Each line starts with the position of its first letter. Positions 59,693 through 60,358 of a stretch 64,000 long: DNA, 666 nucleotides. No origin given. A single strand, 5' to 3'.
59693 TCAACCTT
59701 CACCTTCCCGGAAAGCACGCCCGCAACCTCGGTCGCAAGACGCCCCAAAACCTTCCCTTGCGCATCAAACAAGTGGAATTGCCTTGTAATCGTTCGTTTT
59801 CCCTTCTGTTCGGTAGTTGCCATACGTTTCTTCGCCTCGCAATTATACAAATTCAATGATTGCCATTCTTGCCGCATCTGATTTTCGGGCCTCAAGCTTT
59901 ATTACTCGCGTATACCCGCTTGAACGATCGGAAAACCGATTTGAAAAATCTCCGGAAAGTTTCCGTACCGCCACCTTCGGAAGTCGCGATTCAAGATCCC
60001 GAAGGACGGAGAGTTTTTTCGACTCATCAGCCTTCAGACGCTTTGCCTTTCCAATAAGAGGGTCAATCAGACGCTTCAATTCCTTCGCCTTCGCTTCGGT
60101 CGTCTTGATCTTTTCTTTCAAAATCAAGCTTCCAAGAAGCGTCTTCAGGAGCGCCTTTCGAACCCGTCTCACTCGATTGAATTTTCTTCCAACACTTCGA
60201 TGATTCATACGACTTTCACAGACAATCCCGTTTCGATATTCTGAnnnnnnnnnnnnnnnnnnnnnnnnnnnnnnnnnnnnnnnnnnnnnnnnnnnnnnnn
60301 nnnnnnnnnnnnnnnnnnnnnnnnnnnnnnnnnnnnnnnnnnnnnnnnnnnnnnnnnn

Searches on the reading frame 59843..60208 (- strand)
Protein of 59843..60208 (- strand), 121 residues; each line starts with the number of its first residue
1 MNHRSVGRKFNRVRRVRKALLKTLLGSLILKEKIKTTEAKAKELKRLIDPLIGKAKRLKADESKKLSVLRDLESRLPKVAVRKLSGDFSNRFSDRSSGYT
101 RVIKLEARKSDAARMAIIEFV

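Call 4: search_protein_families(library=pfam, proteins=[window:59843-60208:-], max_evalue=0.1)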
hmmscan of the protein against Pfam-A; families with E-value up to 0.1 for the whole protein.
window:59843-60208:- (121 aa): 1 family
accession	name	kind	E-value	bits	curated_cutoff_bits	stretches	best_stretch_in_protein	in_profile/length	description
PF01196.24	Ribosomal_L17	-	4.5e-27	95.2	27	1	20-121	1-97/97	Ribosomal protein L17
